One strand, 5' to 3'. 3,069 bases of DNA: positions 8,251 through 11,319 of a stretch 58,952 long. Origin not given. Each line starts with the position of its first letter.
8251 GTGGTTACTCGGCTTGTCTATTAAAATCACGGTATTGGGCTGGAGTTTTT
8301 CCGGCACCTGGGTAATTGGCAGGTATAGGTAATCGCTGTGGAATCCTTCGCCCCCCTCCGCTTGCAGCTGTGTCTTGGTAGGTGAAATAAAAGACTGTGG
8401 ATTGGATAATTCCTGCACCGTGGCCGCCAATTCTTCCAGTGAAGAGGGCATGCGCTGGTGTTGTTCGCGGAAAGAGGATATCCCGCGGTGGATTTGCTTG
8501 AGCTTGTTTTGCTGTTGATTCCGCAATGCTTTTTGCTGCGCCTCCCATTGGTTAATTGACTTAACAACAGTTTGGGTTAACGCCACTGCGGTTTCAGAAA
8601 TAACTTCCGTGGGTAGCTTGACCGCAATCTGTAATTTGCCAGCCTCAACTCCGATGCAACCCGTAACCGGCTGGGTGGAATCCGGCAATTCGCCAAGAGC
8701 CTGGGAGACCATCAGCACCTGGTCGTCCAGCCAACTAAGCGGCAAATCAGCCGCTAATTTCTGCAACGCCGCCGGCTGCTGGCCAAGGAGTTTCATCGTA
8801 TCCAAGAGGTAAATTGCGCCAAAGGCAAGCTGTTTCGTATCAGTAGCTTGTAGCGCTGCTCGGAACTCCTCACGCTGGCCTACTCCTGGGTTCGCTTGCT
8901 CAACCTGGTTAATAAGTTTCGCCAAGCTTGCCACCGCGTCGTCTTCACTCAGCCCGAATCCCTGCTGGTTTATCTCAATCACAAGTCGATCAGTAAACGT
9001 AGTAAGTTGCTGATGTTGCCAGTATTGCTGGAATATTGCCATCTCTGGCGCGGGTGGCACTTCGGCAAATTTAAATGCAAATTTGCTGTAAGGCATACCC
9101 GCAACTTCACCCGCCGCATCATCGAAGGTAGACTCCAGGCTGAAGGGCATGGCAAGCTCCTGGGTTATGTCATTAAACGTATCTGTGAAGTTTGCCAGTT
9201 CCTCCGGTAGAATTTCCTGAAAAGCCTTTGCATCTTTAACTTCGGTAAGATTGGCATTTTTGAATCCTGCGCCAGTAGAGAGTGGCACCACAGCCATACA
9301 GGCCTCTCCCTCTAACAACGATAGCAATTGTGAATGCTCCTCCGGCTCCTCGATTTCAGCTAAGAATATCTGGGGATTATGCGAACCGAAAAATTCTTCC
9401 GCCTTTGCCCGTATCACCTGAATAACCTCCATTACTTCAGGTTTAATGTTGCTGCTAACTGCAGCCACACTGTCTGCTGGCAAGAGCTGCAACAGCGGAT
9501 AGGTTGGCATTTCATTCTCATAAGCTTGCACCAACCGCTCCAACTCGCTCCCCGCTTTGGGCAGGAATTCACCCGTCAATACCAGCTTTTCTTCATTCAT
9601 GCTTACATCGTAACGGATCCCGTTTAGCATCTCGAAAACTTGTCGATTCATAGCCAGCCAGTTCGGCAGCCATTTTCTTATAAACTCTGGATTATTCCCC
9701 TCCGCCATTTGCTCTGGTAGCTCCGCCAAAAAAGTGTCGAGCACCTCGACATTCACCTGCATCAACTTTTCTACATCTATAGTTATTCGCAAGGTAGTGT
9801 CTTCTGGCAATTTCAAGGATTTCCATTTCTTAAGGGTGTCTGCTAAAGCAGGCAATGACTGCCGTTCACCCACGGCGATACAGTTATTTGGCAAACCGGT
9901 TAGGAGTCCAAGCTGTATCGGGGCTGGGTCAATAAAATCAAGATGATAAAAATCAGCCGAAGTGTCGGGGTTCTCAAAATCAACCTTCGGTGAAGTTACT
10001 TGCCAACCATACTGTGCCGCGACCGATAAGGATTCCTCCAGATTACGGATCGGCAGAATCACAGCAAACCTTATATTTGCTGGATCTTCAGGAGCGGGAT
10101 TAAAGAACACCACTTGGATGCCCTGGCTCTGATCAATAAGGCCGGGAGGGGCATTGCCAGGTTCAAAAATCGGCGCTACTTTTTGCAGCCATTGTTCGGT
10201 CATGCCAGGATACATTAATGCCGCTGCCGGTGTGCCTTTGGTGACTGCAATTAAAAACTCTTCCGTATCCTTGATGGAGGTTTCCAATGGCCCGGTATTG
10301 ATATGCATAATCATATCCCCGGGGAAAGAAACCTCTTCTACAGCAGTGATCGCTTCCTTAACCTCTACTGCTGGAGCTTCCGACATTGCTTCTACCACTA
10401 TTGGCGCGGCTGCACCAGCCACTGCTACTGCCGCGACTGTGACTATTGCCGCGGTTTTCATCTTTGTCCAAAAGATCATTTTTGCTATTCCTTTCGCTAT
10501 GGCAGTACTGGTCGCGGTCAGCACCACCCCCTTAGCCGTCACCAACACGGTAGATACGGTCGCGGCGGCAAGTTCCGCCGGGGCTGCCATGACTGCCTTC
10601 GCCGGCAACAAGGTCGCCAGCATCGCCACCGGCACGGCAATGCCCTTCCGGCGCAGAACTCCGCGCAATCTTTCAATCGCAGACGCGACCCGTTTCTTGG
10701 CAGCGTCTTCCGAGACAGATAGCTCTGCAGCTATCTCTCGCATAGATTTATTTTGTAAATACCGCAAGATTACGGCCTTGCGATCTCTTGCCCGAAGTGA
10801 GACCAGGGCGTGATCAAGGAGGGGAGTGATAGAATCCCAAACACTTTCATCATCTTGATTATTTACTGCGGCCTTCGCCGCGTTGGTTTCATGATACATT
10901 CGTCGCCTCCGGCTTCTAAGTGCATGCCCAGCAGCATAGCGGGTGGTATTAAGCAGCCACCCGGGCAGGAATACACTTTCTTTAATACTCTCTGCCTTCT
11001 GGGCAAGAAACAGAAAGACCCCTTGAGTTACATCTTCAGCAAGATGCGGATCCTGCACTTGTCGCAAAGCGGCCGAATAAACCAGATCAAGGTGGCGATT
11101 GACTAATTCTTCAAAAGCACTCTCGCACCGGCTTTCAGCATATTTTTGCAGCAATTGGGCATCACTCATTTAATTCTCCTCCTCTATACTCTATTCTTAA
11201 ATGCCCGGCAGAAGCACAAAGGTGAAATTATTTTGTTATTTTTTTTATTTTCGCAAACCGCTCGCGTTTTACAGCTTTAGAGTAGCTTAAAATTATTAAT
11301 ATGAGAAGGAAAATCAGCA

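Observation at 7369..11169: One-polypeptide ECF sigma factor, TM anchor and ~1000-aa ectodomain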

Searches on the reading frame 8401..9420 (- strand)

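Call 39: search_protein_families(library=pfam, proteins=[window:8401-9420:-], max_evalue=10)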
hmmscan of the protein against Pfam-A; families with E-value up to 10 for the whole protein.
window:8401-9420:- (340 aa): 6 families
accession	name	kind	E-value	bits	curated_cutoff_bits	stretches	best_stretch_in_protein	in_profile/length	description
PF09325.15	Vps5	-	0.0062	16.6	27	1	285-340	18-73/236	Vps5 C terminal like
PF10270.14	MMgT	-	0.091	13.7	23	1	264-311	31-83/118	Membrane magnesium transporter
PF07889.17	DUF1664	-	0.12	12.9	34.6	1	274-339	57-121/124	Protein of unknown function (DUF1664)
PF15397.11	DUF4618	-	0.2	11.5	34.9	1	276-339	161-220/258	Domain of unknown function (DUF4618)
PF24578.1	CSPP1_C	-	0.41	10.7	27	1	292-310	36-54/55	Centrosome and spindle pole-associated protein 1, C-terminal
PF14712.11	Snapin_Pallidin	-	0.57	11.1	29.6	1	280-340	6-66/89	Snapin/Pallidin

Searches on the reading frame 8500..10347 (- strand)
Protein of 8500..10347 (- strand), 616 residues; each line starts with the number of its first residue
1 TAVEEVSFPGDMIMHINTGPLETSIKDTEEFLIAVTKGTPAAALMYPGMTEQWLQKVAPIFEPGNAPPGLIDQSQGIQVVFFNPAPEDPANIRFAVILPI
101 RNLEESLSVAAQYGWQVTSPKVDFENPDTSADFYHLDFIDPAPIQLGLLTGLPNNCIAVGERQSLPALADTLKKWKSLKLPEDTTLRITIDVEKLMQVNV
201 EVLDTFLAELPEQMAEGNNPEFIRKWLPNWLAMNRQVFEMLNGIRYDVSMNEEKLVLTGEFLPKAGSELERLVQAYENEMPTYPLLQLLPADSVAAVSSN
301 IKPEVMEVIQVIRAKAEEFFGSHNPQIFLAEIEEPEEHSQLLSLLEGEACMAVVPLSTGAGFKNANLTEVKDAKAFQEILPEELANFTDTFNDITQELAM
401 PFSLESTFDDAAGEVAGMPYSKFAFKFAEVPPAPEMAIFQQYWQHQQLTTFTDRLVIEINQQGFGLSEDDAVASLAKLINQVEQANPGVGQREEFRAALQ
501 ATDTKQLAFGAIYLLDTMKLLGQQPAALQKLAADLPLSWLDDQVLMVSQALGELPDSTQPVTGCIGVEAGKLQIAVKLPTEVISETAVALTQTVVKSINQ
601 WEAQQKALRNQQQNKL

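Call 47: find_homologous_proteins(query=A2, max_evalue=0.00001)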
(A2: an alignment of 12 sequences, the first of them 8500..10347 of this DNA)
Query A2 (12 sequences): 8000 candidates shared short words with the query, none scored E <= 0.00001.

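Call 62: predict_structure(alignment_id=A2)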
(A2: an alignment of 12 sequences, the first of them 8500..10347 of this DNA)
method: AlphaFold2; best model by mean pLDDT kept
length: 616 residues; sequences in the alignment: 12
mean_pLDDT: 77.0   pTM: 0.77
mean pLDDT of the five models: 77.0, 75.9, 75.1, 73.8, 73.3
residues with pLDDT >= 90: 146; 70-90: 294; 50-70: 130; < 50: 46
segments of 3 or more residues with pLDDT < 50: 1-4, 121-130, 321-337, 445-451
pLDDT, mean of each block of 10 residues (from residue 1): 61 91 91 90 85 68 58 88 81 86 74 59 46 59 69 83 81 81 91 85 76 67 68 80 94 95 91 91 92 93 81 62 43 50 83 79 82 81 80 70 81 84 77 54 47 63 66 80 85 93 93 91 65 53 70 87 94 95 90 80 78 57
secondary structure, 60 per line:
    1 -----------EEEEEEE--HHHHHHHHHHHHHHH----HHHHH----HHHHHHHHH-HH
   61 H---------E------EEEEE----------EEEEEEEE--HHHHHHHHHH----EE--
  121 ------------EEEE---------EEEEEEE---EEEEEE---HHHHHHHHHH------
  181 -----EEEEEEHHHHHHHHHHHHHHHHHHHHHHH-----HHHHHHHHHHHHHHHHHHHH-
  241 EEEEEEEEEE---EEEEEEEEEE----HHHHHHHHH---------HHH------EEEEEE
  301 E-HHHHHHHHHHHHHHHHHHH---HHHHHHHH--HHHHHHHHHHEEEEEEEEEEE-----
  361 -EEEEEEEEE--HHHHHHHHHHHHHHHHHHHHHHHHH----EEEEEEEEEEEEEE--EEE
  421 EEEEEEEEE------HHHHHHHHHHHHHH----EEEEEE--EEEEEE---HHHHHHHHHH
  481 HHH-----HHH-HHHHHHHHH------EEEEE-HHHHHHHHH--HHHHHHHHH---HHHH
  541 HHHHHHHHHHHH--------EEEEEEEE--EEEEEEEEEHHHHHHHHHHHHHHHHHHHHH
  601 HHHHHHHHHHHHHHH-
elements in order: E12-18 H21-35 H40-44 H49-57 E78-82 E93-100 H103-112 E133-136 E146-152 E156-161 H165-174 E186-191 H192-214 H220-239 E241-250 E254-263 H268-276 E295-301 H303-321 H325-332 H335-344 E345-355 E362-370 H373-397 E402-415 E418-429 H436-449 E454-459 E462-467 H471-483 H493-501 E508-512 H514-522 H525-533 H537-552 E561-568 E571-579 H580-615

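Call 67: fold_search(model_id=the predicted structure, library=pdb)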
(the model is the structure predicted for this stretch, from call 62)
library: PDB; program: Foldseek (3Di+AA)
matches with E <= 10: 433; with E <= 0.001: 0
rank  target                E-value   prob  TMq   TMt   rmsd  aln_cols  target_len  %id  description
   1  3k8j                  2.2e-03  1.00  0.19  0.38   9.4       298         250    9  Structure of crystal form III of TP0453 (released 2010-10-27)
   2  3k8i                  2.3e-03  1.00  0.19  0.40   8.5       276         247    8  Structure of crystal form IV of TP0453 (released 2010-10-27)
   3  3k8g_A                4.5e-03  0.99  0.19  0.39   9.5       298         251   10  Structure of crystal form I of TP0453 (released 2010-10-27)
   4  3k8h_A                5.8e-03  0.99  0.19  0.39   9.5       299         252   10  Structure of crystal form I of TP0453 (released 2010-10-27)
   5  3k8h_B                1.0e-02  0.97  0.18  0.37   9.6       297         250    9  Structure of crystal form I of TP0453 (released 2010-10-27)
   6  6u5v_B                8.0e-02  0.02  0.06  0.03  32.5       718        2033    8  Electron cryomicroscopy Structure of C. albicans FAS in the Apo state (released 2019-10-16)
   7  3khp_C                1.1e-01  0.06  0.08  0.13  22.3       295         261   12  Crystal structure of a possible dehydrogenase from Mycobacterium tuberculosis at 2.3A resolution (released 2009-12-01)
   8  6w17_D                1.8e-01  0.07  0.09  0.15  22.5       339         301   12  Structure of Dip1-activated Arp2/3 complex with nucleated actin filament (released 2020-08-12)
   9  8e9b_D                1.9e-01  0.06  0.08  0.12  18.4       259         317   13  Cryo-EM structure of S. pombe Arp2/3 complex in the branch junction (released 2023-02-01)
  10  3khp_D                2.0e-01  0.05  0.08  0.13  22.2       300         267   12  Crystal structure of a possible dehydrogenase from Mycobacterium tuberculosis at 2.3A resolution (released 2009-12-01)
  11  3khp_B                2.4e-01  0.04  0.08  0.12  21.7       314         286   11  Crystal structure of a possible dehydrogenase from Mycobacterium tuberculosis at 2.3A resolution (released 2009-12-01)
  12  6ap4_P                2.8e-01  0.02  0.07  0.09  21.8       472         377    8  Crystal structure of the DNA polymerase III subunit beta from Acinetobacter baumannii (released 2017-12-20)
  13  6w18_D                3.3e-01  0.06  0.09  0.15  22.2       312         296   12  Structure of S. pombe Arp2/3 complex in inactive state (released 2020-08-12)
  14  3kh8_A                3.3e-01  0.03  0.07  0.11  22.4       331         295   11  Crystal structure of MaoC-like dehydratase from Phytophthora Capsici (released 2010-11-10)
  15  6q3g_O2               4.2e-01  0.02  0.08  0.09  20.1       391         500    9  Structure of native bacteriophage P68 (released 2019-11-06)
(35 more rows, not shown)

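Call 69: search_protein_families(library=ncbifam, proteins=[window:8500-10347:-], max_evalue=1)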
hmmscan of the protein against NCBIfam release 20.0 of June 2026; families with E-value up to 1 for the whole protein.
window:8500-10347:- (616 aa): 0 families

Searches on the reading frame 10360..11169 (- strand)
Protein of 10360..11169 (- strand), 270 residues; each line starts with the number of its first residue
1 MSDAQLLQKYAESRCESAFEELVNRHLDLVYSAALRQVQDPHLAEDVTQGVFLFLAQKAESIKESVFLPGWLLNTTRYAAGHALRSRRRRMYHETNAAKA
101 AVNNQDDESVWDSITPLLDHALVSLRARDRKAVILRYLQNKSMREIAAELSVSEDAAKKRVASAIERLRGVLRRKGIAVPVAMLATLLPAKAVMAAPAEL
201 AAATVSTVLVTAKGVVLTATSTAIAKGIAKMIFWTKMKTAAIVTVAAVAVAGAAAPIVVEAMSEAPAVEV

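Call 45: predict_structure(alignment_id=A1)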
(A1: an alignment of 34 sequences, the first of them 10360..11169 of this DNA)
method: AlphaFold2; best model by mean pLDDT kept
length: 270 residues; sequences in the alignment: 34
mean_pLDDT: 82.6   pTM: 0.50
mean pLDDT of the five models: 82.6, 80.8, 80.3, 78.1, 77.5
residues with pLDDT >= 90: 153; 70-90: 43; 50-70: 50; < 50: 24
segments of 3 or more residues with pLDDT < 50: 204-222
pLDDT, mean of each block of 10 residues (from residue 1): 96 97 98 98 97 97 96 98 96 90 69 88 96 94 97 98 96 89 79 55 48 42 54 65 76 65 54
secondary structure, 60 per line:
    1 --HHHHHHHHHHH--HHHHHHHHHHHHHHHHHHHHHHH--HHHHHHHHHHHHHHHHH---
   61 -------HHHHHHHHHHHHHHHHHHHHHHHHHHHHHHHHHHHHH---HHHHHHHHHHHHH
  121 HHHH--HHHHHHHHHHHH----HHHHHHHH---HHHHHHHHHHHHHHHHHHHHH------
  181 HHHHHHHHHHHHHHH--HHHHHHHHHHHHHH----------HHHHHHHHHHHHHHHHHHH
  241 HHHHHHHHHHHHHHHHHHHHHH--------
elements in order: H3-13 H16-38 H41-57 H68-104 H108-124 H127-138 H143-150 H154-174 H181-195 H198-211 H222-262

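Call 58: fold_search(model_id=the predicted structure, library=pdb)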
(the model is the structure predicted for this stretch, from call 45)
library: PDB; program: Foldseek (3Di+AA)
matches with E <= 10: 336; with E <= 0.001: 30
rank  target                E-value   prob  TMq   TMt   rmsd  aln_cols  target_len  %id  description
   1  9m9e_F                2.7e-06  1.00  0.32  0.45   8.7       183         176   26  Structural Basis of Pausing During Transcription Initiation in Mycobacterium tuberculosis (released 2026-01-14)
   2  5wuq_A                5.1e-06  1.00  0.31  0.51  18.6       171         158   19  Crystal structure of SigW in complex with its anti-sigma RsiW, a zinc binding form (released 2017-03-29)
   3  5wur_A                1.0e-05  1.00  0.30  0.51  18.9       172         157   19  Crystal structure of SigW in complex with its anti-sigma RsiW, an oxdized form (released 2017-03-29)
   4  1or7_A                1.2e-05  1.00  0.32  0.47  18.9       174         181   23  Crystal Structure of Escherichia coli sigmaE with the Cytoplasmic Domain of its Anti-sigma RseA (released 2003-04-15)
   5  5wuq_B                1.3e-05  1.00  0.30  0.51  18.9       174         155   18  Crystal structure of SigW in complex with its anti-sigma RsiW, a zinc binding form (released 2017-03-29)
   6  8z6g_B                1.3e-05  1.00  0.29  0.46  17.0       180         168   19  the AlgU-MucAcyto complex structure in Pseudomonas aeruginosa (released 2024-05-08)
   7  4nqw_A                1.4e-05  1.00  0.29  0.52  17.3       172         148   20  Structure of Mycobacterium tuberculosis extracytoplasmic function sigma factor SigK in complex with the cytosolic doma (released 2014-01-22)
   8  1or7_B                2.9e-05  1.00  0.29  0.47  17.8       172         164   21  Crystal Structure of Escherichia coli sigmaE with the Cytoplasmic Domain of its Anti-sigma RseA (released 2003-04-15)
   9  4cxf_A                4.7e-05  1.00  0.29  0.49  17.4       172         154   21  Structure of CnrH in complex with the cytosolic domain of CnrY (released 2014-04-30)
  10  6dv9_F                5.5e-05  1.00  0.26  0.40  14.2       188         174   24  Crystal structure of Mycobacterium tuberculosis transcription initiation complex(ECF sigma factor L) containing 5nt RN (released 2019-02-20)
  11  6kon_F                5.8e-05  1.00  0.25  0.36  13.4       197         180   19  Mycobacterium tuberculosis initial transcription complex comprising sigma H and 5'-OH RNA of 5 nt (released 2020-03-11)
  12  6in7_B                6.3e-05  1.00  0.30  0.45  16.9       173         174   21  Crystal structure of AlgU in complex with MucA(cyto) (released 2019-07-24)
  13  9m98_F                7.0e-05  1.00  0.22  0.35  15.3       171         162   25  Structural Basis of Pausing During Transcription Initiation in Mycobacterium tuberculosis (released 2026-01-14)
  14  8z6g_D                7.3e-05  1.00  0.29  0.46  16.1       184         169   20  the AlgU-MucAcyto complex structure in Pseudomonas aeruginosa (released 2024-05-08)
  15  6kop_F                8.5e-05  1.00  0.25  0.41  13.6       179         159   20  Mycobacterium tuberculosis initial transcription complex comprising sigma H and 5'-OH RNA of 9 nt (released 2020-03-11)
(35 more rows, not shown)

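Call 65: find_related_loci(query=A3, collection=genome_contigs, flank=4000)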
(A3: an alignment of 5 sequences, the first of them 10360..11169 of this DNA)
Query A3 (270 aa) in genome_contigs; peptide patterns used: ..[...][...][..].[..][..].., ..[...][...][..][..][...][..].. (x = any residue, [..] = any of these).
598 stretches matched a pattern (row limit reached: there are more); 541 encode a relative of the query (tblastn E <= 1e-3); the best 80 are kept; 80 distinct loci.
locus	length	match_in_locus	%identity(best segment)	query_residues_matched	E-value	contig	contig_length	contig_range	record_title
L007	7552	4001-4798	43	1-268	2e-65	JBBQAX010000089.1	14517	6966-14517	MAG: Verrucomicrobiota bacterium isolate Co_metawrap_1426 Cmw_1426_k141_8399066_length_14517_cov_9.0000, whole genome sh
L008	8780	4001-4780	43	1-264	3e-64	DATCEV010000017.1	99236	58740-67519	MAG TPA_asm: Verrucomicrobiia bacterium isolate SMAG_U7763 k141_457532, whole genome shotgun sequence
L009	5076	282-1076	42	1-270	2e-63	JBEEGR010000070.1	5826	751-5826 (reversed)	MAG: Verrucomicrobiota bacterium isolate BP_781 scaffold_5126611, whole genome shotgun sequence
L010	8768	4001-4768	43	1-259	6e-63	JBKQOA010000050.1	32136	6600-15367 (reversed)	MAG: Limisphaerales bacterium isolate LASCr2D2E2F__bin_97 LASCr2D2E2F_000000111258, whole genome shotgun sequence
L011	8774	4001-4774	42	3-263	3e-63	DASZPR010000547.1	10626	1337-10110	MAG TPA_asm: Verrucomicrobiia bacterium isolate SMAG_U5976 k141_79311, whole genome shotgun sequence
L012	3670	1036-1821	46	3-266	3e-62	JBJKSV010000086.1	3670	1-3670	MAG: Limisphaerales bacterium isolate Bin_90 S1Ck127_3226012_flag_0_multi_5.0000_len_3670, whole genome shotgun sequence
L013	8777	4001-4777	43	1-262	1e-61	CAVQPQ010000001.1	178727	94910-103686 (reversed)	MAG: uncultured Verrucomicrobiae bacterium isolate MFD01231.bin.1.54 genome assembly, contig: contig_17483, whole genome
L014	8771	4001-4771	46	1-266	2e-61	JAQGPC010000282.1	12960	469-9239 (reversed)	MAG: Pedosphaera sp. isolate RYN_629 scaffold_2443233, whole genome shotgun sequence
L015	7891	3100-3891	43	3-258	4e-61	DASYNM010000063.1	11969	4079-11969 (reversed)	MAG TPA_asm: Verrucomicrobiia bacterium isolate SMAG_U4403 k141_2682759, whole genome shotgun sequence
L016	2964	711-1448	46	1-248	8e-62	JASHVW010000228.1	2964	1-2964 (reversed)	MAG: Verrucomicrobiia bacterium isolate JOPF215 JOPF_AWAY_contig_744919, whole genome shotgun sequence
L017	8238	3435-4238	43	1-270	6e-61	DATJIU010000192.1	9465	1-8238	MAG TPA_asm: Dongiaceae bacterium isolate SMAG_U15546 k141_12426827, whole genome shotgun sequence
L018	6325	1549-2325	45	1-266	1e-60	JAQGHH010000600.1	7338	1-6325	MAG: Phycisphaerales bacterium isolate RYN_428 scaffold_1174877, whole genome shotgun sequence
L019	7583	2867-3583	46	3-242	1e-60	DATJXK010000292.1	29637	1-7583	MAG TPA_asm: Pseudomonadales bacterium isolate SMAG_U15124 k141_2629966, whole genome shotgun sequence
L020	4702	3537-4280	44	1-263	3e-60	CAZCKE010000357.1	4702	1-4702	MAG TPA_asm: uncultured Tepidisphaeraceae bacterium isolate SRP273308_co1_284 genome assembly, contig: NODE_37867_length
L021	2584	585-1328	47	1-248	1e-60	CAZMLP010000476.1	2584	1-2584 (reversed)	MAG TPA_asm: uncultured Verrucomicrobiota bacterium isolate binchicken_co84_3 genome assembly, contig: k141_1090328, who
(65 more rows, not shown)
